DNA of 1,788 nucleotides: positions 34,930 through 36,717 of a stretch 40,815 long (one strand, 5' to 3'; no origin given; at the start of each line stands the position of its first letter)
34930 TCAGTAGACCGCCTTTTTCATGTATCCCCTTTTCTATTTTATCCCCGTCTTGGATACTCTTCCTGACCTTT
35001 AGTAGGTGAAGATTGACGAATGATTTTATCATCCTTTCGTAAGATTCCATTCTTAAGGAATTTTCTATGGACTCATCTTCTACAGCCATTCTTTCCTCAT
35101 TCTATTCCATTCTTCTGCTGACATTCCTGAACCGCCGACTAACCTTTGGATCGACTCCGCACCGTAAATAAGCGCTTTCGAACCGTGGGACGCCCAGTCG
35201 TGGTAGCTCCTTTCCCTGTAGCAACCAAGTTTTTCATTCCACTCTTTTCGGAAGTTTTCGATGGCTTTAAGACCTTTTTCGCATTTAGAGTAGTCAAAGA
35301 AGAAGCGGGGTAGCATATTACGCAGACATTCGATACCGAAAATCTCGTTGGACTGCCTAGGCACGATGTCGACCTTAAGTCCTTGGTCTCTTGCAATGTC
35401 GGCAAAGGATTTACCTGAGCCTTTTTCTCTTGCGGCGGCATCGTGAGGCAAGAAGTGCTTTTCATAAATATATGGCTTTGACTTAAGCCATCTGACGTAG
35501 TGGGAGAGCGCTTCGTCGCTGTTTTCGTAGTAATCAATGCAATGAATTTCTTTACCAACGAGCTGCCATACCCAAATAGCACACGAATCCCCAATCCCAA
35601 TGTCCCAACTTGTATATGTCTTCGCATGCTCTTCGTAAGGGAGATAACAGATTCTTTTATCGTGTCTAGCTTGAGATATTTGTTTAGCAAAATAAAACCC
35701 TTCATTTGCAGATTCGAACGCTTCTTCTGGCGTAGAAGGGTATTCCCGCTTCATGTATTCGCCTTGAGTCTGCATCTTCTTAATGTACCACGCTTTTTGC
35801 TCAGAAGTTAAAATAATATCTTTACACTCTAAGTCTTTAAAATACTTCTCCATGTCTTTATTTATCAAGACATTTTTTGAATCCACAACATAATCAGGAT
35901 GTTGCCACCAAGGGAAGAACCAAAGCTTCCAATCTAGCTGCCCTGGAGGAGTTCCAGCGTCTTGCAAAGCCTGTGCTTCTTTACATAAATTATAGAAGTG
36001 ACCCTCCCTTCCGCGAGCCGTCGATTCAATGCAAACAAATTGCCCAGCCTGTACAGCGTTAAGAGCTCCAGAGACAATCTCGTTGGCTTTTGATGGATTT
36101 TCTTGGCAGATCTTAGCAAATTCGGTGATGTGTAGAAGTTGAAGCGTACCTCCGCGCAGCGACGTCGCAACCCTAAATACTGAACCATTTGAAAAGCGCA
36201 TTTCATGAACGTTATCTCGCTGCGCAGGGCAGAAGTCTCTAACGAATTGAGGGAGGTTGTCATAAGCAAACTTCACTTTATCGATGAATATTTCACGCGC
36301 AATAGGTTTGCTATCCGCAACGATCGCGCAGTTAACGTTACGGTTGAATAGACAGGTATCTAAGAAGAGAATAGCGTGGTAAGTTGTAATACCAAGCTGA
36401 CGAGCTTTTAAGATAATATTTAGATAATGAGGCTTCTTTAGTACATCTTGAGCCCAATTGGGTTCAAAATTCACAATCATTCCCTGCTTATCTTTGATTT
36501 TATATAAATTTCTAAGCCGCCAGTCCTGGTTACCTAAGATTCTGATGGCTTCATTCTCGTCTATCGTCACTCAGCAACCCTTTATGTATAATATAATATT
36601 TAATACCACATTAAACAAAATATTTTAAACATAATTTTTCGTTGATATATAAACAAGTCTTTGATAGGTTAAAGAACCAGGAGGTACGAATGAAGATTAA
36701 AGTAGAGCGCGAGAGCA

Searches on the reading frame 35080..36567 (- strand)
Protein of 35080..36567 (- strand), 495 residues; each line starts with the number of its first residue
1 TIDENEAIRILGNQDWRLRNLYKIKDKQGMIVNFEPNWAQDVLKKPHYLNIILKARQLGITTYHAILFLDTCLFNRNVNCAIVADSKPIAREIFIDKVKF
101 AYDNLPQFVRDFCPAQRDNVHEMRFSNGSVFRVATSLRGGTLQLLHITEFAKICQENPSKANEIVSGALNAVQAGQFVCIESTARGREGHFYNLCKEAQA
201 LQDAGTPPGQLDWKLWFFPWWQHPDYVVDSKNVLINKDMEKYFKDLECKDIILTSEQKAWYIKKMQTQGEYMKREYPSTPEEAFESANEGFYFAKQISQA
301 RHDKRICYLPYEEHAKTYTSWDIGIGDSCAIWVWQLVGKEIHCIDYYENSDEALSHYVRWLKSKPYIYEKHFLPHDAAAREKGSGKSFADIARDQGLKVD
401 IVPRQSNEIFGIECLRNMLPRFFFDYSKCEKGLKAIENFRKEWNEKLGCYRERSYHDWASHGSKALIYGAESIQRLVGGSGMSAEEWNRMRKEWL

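Call 10: search_protein_families(library=phrogs, proteins=[window:35080-36567:-], max_evalue=0.001)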
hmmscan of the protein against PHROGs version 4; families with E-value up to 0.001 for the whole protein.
window:35080-36567:- (495 aa): 7 families
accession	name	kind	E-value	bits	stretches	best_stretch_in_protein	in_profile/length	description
phrog_2472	-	unknown function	3.5e-73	247.8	1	184-470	11-305/324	-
phrog_26724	-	unknown function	3.4e-56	190.9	1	6-191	5-190/192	-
phrog_2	-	head and packaging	2.3e-33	117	1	26-446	257-568/807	terminase large subunit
phrog_38407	-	unknown function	5.2e-19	69.4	1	180-300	5-128/370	-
phrog_5989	-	head and packaging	6.1e-08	33.2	1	50-152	159-262/347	terminase large subunit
phrog_36964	-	head and packaging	9.1e-07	28.3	1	61-225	435-604/890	terminase large subunit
phrog_15503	-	unknown function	4.5e-06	27.2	1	51-157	89-199/245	-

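Call 95: find_related_loci(query=window:35080-36567:-, collection=viral_contigs, flank=10000)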
Query window:35080-36567:- (495 aa) in viral_contigs; peptide patterns used: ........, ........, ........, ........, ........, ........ (x = any residue, [..] = any of these).
80 stretches matched a pattern; 74 encode a relative of the query (tblastn E <= 1e-3); 72 distinct loci.
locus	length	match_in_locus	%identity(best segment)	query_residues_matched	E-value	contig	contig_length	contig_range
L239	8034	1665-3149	100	1-495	0e+0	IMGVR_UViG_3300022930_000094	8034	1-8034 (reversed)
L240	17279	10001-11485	90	1-495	0e+0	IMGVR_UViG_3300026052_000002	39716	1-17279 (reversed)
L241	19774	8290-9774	90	1-495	0e+0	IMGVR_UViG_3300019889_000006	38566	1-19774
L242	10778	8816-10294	89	3-495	0e+0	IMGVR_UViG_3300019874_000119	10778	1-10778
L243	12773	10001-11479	90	3-495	0e+0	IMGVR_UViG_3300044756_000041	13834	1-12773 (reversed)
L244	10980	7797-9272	89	4-495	0e+0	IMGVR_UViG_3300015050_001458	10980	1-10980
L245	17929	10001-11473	90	5-495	0e+0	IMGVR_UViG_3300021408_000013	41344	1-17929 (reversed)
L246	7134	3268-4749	89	2-495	0e+0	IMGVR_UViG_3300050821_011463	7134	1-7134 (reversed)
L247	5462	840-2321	88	2-495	0e+0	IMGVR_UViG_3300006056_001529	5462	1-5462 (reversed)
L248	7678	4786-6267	88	2-495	0e+0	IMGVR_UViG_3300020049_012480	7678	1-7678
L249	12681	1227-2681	89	11-495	0e+0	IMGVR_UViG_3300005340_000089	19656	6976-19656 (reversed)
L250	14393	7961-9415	89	11-495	0e+0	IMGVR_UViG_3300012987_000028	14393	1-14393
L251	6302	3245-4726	88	2-495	0e+0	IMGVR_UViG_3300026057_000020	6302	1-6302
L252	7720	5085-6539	89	11-495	0e+0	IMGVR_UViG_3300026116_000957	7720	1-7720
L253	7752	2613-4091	88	3-495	0e+0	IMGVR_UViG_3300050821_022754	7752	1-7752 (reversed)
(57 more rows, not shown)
